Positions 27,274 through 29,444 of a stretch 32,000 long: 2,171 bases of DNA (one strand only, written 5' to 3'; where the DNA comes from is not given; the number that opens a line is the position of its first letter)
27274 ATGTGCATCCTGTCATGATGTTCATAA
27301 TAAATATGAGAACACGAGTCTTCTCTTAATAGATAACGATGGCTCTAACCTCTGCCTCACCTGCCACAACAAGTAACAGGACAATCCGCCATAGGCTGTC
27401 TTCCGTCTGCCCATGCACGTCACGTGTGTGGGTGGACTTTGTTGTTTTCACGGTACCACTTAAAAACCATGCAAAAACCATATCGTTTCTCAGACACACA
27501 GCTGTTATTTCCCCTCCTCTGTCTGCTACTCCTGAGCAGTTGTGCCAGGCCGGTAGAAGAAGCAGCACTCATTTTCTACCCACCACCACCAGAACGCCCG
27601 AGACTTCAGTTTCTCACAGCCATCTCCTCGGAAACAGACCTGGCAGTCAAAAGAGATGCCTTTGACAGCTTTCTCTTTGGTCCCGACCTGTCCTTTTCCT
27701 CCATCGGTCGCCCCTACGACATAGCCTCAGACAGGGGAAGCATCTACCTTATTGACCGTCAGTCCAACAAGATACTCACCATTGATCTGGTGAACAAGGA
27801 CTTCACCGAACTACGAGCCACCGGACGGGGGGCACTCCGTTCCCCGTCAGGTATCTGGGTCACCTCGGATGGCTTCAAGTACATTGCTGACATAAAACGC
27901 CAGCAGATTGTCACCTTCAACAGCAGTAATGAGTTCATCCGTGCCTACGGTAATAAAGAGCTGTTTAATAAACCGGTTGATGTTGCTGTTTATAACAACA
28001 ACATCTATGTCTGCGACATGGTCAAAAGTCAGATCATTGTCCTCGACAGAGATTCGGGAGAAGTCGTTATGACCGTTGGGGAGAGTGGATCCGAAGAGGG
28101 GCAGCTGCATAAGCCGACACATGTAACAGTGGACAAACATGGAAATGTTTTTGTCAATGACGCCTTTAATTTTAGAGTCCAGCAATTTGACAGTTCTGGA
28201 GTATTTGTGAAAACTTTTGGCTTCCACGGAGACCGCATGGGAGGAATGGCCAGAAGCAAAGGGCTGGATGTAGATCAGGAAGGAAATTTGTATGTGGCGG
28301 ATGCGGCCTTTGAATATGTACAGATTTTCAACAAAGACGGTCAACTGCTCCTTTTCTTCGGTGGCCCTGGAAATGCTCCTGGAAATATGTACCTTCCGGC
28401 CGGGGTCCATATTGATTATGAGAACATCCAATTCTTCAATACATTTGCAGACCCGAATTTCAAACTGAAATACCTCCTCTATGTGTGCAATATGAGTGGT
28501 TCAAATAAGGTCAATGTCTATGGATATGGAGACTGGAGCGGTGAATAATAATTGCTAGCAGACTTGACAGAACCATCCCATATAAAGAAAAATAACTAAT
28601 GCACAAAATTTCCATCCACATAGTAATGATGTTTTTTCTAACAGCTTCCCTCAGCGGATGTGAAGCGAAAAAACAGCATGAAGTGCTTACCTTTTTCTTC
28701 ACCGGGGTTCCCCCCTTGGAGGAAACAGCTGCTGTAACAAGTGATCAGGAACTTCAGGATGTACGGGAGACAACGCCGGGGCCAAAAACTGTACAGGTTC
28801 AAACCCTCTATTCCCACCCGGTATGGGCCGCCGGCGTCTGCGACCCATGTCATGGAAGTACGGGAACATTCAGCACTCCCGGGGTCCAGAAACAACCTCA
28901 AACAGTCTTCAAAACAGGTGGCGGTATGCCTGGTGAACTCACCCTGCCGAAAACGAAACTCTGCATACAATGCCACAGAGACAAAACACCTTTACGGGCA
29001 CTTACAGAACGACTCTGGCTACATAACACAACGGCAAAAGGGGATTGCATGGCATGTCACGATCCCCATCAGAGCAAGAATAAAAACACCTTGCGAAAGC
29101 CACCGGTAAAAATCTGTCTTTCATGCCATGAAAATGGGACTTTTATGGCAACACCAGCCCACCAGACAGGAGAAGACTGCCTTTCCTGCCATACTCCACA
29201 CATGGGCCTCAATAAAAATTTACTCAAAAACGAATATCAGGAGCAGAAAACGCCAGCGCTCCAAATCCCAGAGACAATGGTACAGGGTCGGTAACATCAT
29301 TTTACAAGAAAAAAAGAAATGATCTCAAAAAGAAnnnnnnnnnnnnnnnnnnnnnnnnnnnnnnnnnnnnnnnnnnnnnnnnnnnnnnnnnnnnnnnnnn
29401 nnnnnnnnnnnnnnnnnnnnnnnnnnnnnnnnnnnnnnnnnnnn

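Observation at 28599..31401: Pentahaem lipoprotein cytochrome plus 688-aa beta-barrel: putative porin-cytochrome pair of an uncharacterised type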

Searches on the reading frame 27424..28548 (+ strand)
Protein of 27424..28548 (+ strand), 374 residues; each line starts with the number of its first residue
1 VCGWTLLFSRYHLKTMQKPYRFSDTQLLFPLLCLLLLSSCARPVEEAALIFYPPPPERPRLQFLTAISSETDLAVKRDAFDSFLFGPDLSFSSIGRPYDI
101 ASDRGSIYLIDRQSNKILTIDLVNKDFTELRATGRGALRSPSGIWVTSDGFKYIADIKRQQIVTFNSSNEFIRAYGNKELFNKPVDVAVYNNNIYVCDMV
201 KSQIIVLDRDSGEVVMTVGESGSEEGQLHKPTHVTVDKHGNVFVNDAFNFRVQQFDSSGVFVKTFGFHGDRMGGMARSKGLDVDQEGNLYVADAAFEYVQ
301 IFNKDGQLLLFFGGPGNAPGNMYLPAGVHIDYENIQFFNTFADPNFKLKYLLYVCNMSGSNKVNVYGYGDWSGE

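Call 5: search_protein_families(library=pfam, proteins=[window:27424-28548:+], max_evalue=0.01)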
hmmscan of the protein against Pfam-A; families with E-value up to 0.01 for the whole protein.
window:27424-28548:+ (374 aa): 5 families
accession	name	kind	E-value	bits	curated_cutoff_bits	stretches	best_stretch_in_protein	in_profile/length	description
PF01436.27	NHL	-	3.2e-09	36.8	20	0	181-198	1-19/28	NHL repeat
PF17170.10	DUF5128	-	1.5e-06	28.1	22.9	1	171-263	32-126/321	6-bladed beta-propeller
PF08450.18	SGL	-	2e-05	24.8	26.3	0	243-309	149-217/246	SMP-30/Gluconolactonase/LRE-like region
PF25021.1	TEN_NHL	-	3.2e-05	23.5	27.1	0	223-266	136-177/357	Teneurin NHL domain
PF06739.17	SBBP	-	3.3e-05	24.2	20.5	0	230-244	14-28/38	Beta-propeller repeat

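Call 6: search_protein_families(library=ncbifam, proteins=[window:27424-28548:+], max_evalue=0.01)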
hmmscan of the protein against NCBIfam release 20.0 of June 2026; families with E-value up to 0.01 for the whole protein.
window:27424-28548:+ (374 aa): 3 families
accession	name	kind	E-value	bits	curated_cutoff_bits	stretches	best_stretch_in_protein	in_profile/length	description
NF035926.1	scyF_NHL_VPEP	equivalog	4.4e-35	121.5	350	2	191-325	162-297/376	scytonemin biosynthesis PEP-CTERM protein ScyF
NF047780.1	LIC12708_fam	subfamily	3.1e-06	26.3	150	1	146-309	63-217/391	LIC_12708 family protein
NF033206.1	ScyE_fam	subfamily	1.4e-05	24.8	80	0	181-245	252-318/333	ScyD/ScyE family protein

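Call 91: search_protein_families(library=padloc, proteins=[window:27424-28545:+], max_evalue=0.01)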
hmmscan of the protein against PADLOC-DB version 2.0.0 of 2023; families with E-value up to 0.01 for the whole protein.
window:27424-28545:+ (374 aa): 0 families

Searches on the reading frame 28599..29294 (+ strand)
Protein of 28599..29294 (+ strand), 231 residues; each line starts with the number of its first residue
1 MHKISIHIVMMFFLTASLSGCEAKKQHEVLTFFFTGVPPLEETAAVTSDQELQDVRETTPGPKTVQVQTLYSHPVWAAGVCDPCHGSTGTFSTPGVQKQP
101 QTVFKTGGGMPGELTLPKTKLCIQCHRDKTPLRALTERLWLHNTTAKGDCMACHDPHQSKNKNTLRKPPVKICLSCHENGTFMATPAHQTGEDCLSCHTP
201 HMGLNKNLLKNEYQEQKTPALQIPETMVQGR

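Call 5: search_protein_families(library=pfam, proteins=[window:28599-29294:+], max_evalue=0.01)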
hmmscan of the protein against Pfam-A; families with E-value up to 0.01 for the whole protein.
window:28599-29294:+ (231 aa): 6 families
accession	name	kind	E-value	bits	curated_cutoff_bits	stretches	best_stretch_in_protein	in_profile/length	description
PF09699.15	Paired_CXXCH_1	-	4e-21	74.9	20.6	2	142-179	1-38/41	Doubled CXXCH motif (Paired_CXXCH_1)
PF14522.11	Cytochrome_C7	-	9.9e-10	38.5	24.8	2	79-155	14-67/67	Cytochrome c7 and related cytochrome c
PF22113.1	Mtrc-MtrF_II-IV_dom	-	1.3e-07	31.7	30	1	78-161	81-170/176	Outer membrane cytochrome MtrC/MtrF-like, domains II/IV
PF22678.1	Cytochrom_c_NrfB-like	-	2.3e-07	31.7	27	1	81-176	1-89/89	Cytochrome c-type protein NrfB-like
PF14537.11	Cytochrom_c3_2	-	6.1e-07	30.3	25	1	81-178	9-79/79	Cytochrome c3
PF03264.19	Cytochrom_NNT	-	0.0018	18.4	24.1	1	118-162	35-80/174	NapC/NirT cytochrome c family, N-terminal region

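Call 6: search_protein_families(library=ncbifam, proteins=[window:28599-29294:+], max_evalue=0.01)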
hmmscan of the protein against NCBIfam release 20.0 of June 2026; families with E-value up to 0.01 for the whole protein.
window:28599-29294:+ (231 aa): 7 families
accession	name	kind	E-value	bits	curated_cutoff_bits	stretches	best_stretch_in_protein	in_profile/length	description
TIGR01905.1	paired_CXXCH_1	subfamily_domain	3.4e-20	71.7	25.2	2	142-180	1-39/41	doubled CXXCH domain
TIGR03508.1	decahem_SO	subfamily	5.5e-19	68.6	192.2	2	119-213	117-211/258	DmsE family decaheme c-type cytochrome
NF041028.1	decahem_GSU2203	exception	2.8e-12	46.5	325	1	111-211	140-242/317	GSU2203 family decaheme c-type cytochrome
TIGR03507.1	decahem_SO1788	subfamily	6.9e-09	34.7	209.3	1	149-222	245-326/672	OmcA/MtrC family decaheme c-type cytochrome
NF008659.0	PRK11659.1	equivalog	1.7e-07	31.1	184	1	81-179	78-169/188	cytochrome c nitrite reductase pentaheme subunit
TIGR03146.1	cyt_nit_nrfB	equivalog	1.2e-06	28.9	166.6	1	81-179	43-143/145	cytochrome c nitrite reductase pentaheme subunit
TIGR01904.2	GSu_C4xC__C2xCH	domain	0.0026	17.5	27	0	117-162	19-64/73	CxxxxCH/CxxCH domain c-type cytochrome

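Call 40: search_solved_structures(query=window:28599-29291:+, max_evalue=1)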
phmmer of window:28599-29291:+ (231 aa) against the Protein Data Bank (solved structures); distinct sequences matched with E-value up to 1: 12.
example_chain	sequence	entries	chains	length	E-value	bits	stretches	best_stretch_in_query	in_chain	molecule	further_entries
6r2q_A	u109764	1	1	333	2.2e-08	37.1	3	146-212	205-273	Cystathionine beta-synthase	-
9eov_A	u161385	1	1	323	7.9e-05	25.4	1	146-200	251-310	Extracellular iron oxide respiratory system surface decaheme cytochrome c component MtrC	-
4lmh_A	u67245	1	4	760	0.00025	23.8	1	67-179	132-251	Extracellular iron oxide respiratory system surface decaheme cytochrome c component OmcA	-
4lm8_A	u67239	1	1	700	0.0018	21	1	147-200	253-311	Extracellular iron oxide respiratory system surface decaheme cytochrome c component MtrC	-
6qvm_A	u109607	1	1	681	0.0029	20.3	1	149-187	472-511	Multiheme cytochrome cf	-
7o7g_A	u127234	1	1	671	0.005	19.5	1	147-200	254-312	Extracellular iron oxide respiratory system surface decaheme cytochrome c component MtrC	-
8qbz_A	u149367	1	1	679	0.0062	19.2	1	147-200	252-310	Extracellular iron oxide respiratory system surface decaheme cytochrome c component MtrC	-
8qbq_A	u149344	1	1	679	0.0065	19.2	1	147-200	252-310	Extracellular iron oxide respiratory system surface decaheme cytochrome c component MtrC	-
7qth_A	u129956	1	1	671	0.007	19.1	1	147-200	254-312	Extracellular iron oxide respiratory system surface decaheme cytochrome c component MtrC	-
2e84_A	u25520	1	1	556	0.012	18.3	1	120-206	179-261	High-molecular-weight cytochrome c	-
8qc9_A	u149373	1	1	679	0.034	16.8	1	147-200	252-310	Extracellular iron oxide respiratory system surface decaheme cytochrome c component MtrC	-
9yuq_N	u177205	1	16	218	0.89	12.2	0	188-202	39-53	Putative multiheme cytochrome c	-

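Call 75: find_homologous_proteins(query=window:28599-29291:+, max_evalue=0.00001)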
Query window:28599-29291:+ (231 aa): 113 proteins with E <= 0.00001 among 191 candidates.
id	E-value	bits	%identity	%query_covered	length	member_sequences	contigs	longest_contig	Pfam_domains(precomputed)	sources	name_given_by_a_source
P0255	3.2e-142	490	94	96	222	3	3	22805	PF09699.16,PF14537.12,PF22678.2,PF14522.12,PF22113.2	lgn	-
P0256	4.3e-118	411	80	96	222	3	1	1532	PF09699.16,PF14537.12,PF22678.2,PF14522.12,PF22113.2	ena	-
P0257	1.2e-99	351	69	95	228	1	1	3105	PF09699.16,PF14537.12,PF14522.12,PF22113.2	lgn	-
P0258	1.4e-98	347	65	97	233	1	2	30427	PF09699.16,PF14537.12,PF22678.2,PF14522.12,PF22113.2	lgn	-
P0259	9.9e-97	341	62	100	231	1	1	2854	PF09699.16,PF14522.12,PF22113.2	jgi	jgi:predicted CXXCH cytochrome family protein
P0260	3.8e-93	329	61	100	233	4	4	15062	PF09699.16,PF14537.12,PF14522.12,PF22113.2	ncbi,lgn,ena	-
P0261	2.8e-91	323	61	97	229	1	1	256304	PF09699.16,PF14537.12,PF22678.2,PF14522.12,PF22113.2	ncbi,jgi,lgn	-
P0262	4.6e-91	322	61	100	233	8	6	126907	PF09699.16,PF14537.12,PF22678.2,PF14522.12,PF22113.2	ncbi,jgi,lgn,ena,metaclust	metaclust:\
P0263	2.0e-89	317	58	100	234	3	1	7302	PF09699.16,PF22678.2,PF14522.12,PF22113.2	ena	-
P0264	2.5e-89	317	64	90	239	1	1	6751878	PF09699.16,PF22678.2,PF14522.12,PF22113.2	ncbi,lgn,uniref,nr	ncbi:cytochrome c3 family protein [Desulfosediminicola flagellatus]|uniref:cytochrome c3 family prot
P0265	4.5e-89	316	60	97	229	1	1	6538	PF09699.16,PF14537.12,PF22678.2,PF02085.22,PF14522.12,PF22113.2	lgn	-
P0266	2.1e-88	314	57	100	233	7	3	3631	PF09699.16,PF22678.2,PF14522.12,PF22113.2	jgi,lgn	-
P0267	3.8e-88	313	56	97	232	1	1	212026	PF09699.16,PF14522.12,PF22113.2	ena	-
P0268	6.4e-88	312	62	96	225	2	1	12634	PF09699.16,PF22678.2,PF02085.22,PF14522.12,PF22113.2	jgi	jgi:predicted CXXCH cytochrome family protein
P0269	6.9e-88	312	60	97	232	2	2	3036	PF09699.16,PF14537.12,PF22678.2,PF14522.12,PF22113.2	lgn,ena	-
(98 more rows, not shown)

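Call 83: predict_structure(alignment_id=A3)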
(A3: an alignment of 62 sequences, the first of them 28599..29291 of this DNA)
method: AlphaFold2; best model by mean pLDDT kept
length: 231 residues; sequences in the alignment: 62
mean_pLDDT: 77.8   pTM: 0.60
mean pLDDT of the five models: 77.8, 75.0, 63.0, 56.2, 51.3
residues with pLDDT >= 90: 80; 70-90: 85; 50-70: 33; < 50: 33
segments of 3 or more residues with pLDDT < 50: 44-58, 92-94, 96-104, 226-231
pLDDT, mean of each block of 10 residues (from residue 1): 79 78 78 83 46 44 69 84 77 47 52 90 92 96 95 92 92 85 86 91 96 90 53 32
secondary structure, 60 per line:
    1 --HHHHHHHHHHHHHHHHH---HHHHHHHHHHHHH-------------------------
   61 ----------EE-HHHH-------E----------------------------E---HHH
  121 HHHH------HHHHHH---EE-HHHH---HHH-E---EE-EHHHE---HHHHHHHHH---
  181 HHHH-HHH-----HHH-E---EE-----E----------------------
elements in order: H3-19 H23-35 H74-77 H118-124 H131-136 H143-146 H169-177 H181-184

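Call 86: fold_search(model_id=the predicted structure, library=pdb)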
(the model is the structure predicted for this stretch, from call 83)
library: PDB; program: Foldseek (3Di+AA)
matches with E <= 10: 2; with E <= 0.001: 0
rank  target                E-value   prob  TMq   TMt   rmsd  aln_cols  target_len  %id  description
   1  6r2q_A                4.9e-03  1.00  0.38  0.33   6.0       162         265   23  Structure of the Mtr complex (released 2020-04-22)
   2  7zmb_J                9.5e+00  0.01  0.09  0.10  12.6        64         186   17  CryoEM structure of mitochondrial complex I from Chaetomium thermophilum (state 2) (released 2022-11-30)
